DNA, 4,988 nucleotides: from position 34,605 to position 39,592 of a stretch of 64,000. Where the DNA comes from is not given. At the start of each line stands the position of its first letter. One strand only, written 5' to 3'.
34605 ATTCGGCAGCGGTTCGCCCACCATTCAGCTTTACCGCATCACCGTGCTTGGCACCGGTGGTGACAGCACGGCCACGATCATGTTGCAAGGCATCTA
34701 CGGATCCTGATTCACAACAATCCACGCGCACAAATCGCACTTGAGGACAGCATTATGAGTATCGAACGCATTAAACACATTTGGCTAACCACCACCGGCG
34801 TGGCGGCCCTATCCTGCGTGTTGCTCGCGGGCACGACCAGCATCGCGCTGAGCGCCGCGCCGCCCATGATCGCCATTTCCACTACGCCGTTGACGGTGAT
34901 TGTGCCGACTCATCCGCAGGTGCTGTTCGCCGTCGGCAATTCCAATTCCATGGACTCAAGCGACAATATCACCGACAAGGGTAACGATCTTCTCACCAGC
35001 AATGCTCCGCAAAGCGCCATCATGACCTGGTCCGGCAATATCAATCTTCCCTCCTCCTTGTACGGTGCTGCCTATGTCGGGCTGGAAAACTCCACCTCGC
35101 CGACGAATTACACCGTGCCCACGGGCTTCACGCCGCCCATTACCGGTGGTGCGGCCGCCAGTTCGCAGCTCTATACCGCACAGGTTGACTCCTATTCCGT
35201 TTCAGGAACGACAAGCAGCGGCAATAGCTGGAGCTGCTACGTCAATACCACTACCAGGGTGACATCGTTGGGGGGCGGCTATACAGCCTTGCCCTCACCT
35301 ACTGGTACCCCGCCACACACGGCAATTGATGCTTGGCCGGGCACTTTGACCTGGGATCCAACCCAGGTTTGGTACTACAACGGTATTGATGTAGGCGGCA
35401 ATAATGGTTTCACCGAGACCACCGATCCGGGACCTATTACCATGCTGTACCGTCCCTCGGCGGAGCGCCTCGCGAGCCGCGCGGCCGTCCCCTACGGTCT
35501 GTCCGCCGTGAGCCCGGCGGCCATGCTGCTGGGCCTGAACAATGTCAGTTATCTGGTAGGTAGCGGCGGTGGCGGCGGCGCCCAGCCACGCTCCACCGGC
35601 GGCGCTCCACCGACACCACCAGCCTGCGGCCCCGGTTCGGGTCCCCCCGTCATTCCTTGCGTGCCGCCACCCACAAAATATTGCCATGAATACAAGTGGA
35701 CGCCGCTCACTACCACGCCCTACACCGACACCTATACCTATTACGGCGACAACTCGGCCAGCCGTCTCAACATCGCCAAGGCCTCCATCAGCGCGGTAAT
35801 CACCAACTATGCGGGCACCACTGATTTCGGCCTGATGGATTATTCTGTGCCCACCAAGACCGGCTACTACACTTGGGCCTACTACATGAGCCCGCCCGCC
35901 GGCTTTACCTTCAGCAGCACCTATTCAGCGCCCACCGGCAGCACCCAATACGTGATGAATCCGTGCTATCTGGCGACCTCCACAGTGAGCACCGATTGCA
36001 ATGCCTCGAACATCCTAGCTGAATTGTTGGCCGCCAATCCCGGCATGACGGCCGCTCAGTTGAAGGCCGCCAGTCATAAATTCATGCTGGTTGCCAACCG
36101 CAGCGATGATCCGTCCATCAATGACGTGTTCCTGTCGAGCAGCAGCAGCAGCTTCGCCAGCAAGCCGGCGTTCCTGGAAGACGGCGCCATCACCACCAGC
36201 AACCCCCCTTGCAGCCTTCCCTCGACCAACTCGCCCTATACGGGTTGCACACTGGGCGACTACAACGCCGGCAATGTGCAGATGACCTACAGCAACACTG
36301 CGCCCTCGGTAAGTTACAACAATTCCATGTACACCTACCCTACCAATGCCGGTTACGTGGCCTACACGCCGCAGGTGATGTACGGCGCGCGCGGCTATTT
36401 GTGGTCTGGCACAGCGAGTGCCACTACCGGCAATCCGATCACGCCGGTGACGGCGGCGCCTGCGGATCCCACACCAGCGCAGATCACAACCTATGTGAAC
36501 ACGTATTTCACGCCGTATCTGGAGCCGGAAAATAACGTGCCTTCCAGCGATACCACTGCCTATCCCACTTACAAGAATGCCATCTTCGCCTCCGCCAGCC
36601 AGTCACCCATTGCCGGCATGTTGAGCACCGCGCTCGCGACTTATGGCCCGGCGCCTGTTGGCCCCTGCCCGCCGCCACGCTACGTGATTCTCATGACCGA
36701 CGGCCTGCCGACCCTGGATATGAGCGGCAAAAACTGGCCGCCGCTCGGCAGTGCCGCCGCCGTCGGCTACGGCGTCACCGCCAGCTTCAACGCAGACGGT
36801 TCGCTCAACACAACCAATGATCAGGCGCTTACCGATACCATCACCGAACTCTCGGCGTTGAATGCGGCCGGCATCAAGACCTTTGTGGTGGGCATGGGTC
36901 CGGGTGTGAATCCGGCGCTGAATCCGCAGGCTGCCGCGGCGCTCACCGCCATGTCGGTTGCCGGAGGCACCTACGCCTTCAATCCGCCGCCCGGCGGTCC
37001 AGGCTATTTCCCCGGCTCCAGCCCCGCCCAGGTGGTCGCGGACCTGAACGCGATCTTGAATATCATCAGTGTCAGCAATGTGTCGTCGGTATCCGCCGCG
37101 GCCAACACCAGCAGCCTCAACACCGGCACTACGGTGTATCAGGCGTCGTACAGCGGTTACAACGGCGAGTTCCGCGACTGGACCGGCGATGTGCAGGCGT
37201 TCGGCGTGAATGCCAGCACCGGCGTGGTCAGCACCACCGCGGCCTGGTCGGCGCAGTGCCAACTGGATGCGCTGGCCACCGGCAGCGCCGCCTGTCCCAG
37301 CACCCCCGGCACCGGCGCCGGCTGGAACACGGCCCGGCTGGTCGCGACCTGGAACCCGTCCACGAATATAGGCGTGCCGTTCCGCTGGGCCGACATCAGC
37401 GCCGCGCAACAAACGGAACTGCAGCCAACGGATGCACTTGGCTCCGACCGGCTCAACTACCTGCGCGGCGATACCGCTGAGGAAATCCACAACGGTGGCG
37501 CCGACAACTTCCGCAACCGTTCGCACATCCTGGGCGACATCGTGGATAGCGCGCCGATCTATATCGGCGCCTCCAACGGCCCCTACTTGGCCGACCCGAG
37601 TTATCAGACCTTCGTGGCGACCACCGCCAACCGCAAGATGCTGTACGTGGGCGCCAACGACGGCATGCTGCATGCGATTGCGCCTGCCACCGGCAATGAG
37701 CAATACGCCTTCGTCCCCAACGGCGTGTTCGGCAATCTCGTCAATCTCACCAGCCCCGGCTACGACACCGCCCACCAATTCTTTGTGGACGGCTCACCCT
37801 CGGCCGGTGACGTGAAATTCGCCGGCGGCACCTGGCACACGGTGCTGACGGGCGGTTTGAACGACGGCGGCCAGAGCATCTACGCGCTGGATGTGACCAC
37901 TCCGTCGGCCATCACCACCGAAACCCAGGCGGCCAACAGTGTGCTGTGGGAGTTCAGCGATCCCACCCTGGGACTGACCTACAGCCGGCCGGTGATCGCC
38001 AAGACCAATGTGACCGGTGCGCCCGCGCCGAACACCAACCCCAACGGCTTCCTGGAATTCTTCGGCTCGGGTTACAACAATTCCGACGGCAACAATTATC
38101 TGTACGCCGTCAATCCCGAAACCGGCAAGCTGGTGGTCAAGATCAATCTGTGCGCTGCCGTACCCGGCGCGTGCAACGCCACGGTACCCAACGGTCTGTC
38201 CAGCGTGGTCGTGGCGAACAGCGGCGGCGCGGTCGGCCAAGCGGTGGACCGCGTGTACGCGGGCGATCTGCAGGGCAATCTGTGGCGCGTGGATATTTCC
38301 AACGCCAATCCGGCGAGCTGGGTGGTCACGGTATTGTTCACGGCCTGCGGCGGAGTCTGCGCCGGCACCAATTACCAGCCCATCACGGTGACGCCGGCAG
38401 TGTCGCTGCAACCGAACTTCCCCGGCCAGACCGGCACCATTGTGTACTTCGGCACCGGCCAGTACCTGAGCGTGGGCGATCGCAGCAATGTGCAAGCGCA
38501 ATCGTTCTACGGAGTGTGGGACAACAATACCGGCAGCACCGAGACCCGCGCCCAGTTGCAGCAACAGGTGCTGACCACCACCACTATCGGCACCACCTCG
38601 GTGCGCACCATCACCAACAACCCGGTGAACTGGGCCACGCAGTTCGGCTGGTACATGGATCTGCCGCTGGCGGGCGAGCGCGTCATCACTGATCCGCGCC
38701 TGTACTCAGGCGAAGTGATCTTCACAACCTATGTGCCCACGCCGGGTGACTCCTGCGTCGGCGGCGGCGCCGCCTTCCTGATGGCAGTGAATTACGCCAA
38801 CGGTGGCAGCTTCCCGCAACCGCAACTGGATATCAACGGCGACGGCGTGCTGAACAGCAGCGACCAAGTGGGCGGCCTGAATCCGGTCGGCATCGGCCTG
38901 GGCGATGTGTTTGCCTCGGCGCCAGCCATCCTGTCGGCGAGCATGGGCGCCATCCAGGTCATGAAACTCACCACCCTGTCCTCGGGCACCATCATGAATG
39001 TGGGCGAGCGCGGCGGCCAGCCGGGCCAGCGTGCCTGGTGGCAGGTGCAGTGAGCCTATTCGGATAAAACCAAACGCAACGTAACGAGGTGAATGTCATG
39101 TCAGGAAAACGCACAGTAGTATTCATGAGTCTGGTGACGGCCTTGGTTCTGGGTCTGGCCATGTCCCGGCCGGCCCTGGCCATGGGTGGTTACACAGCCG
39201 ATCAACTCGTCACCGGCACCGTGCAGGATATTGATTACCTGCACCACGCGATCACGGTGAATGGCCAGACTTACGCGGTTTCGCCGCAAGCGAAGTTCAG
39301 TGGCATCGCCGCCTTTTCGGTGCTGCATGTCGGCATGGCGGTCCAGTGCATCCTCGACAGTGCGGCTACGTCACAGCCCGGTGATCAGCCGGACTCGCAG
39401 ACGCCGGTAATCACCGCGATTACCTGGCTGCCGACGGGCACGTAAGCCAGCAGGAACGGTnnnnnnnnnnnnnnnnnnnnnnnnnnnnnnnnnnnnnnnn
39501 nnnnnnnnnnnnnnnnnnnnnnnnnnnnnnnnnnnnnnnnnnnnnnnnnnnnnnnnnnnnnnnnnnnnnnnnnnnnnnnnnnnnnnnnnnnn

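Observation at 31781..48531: pilE copies are homogenised while the rest of each cassette has diverged (gene conversion signature and recombination substrates)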

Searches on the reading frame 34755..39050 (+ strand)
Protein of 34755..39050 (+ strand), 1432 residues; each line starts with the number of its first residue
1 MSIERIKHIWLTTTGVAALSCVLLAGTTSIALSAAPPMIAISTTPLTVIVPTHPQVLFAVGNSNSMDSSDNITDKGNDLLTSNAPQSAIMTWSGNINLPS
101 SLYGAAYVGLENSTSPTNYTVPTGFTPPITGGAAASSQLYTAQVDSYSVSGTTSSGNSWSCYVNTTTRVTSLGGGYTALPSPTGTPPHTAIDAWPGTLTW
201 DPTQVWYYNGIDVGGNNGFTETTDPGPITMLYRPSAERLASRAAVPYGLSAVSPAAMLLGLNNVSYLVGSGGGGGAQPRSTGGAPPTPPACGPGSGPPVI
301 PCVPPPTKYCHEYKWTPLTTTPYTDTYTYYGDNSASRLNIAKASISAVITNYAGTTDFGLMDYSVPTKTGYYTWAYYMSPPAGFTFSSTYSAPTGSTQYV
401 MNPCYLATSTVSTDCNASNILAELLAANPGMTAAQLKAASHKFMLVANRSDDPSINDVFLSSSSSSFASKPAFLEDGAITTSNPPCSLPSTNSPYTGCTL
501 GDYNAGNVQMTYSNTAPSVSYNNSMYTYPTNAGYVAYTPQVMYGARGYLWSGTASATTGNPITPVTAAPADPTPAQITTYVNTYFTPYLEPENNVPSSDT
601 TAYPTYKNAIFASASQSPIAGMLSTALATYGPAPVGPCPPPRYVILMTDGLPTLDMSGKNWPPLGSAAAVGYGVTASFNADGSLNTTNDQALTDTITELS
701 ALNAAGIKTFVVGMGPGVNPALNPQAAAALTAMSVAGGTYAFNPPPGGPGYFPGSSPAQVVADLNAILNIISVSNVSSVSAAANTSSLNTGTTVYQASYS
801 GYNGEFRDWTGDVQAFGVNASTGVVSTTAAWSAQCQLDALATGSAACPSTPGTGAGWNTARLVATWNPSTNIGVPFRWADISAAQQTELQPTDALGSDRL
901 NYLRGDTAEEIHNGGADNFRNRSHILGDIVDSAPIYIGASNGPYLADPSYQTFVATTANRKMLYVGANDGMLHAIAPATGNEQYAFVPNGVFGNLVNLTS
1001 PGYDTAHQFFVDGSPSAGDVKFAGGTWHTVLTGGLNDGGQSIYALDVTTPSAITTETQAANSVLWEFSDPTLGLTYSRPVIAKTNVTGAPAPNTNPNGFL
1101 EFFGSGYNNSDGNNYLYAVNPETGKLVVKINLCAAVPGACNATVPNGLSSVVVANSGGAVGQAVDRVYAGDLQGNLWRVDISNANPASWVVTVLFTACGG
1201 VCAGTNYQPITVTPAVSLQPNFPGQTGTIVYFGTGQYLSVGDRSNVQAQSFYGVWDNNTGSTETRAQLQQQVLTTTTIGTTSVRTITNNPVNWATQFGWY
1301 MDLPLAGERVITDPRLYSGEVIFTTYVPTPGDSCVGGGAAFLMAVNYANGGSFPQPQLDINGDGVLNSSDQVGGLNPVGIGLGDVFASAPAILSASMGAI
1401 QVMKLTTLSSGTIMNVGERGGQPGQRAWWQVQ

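Call 20: search_protein_families(library=ncbifam, proteins=[window:34755-39050:+], max_evalue=0.001)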
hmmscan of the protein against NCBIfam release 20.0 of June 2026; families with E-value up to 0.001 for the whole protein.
window:34755-39050:+ (1432 aa): 2 families
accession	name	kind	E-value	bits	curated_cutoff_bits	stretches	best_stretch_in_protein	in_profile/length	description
NF040838.1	T4_PilC_Neiss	equivalog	2.2e-19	69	350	1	1008-1353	594-908/1037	PilC family type IV pilus tip adhesin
NF033757.1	gliding_CglB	equivalog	0.0006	18.9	200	0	643-738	191-280/402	adventurous gliding motility lipoprotein CglB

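Call 21: search_protein_families(library=pfam, proteins=[window:34755-39050:+], max_evalue=0.01)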
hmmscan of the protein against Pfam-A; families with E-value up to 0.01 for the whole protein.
window:34755-39050:+ (1432 aa): 1 family
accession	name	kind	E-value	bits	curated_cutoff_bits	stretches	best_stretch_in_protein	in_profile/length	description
PF05567.17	T4P_PilY1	-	3.7e-45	155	28.1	1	926-1275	1-400/411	PilY1 beta-propeller domain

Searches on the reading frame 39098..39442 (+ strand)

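Call 20: search_protein_families(library=ncbifam, proteins=[window:39098-39442:+], max_evalue=0.001)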
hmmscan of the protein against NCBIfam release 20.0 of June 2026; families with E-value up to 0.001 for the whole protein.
window:39098-39442:+ (115 aa): 0 families

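Call 21: search_protein_families(library=pfam, proteins=[window:39098-39442:+], max_evalue=0.01)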
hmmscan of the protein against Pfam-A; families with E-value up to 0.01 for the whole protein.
window:39098-39442:+ (115 aa): 3 families
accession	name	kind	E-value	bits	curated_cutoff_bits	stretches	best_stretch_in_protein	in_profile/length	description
PF14481.13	Fimbrial_PilY2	-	0.0006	19.8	25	1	39-83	8-52/75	Type 4 fimbrial biogenesis protein PilY2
PF18914.6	DUF5666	-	0.0012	19.5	27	1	39-83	1-43/60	Domain of unknown function (DUF5666)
PF14378.12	PAP2_3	-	0.0017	18.7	27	1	8-89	62-143/190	PAP2 superfamily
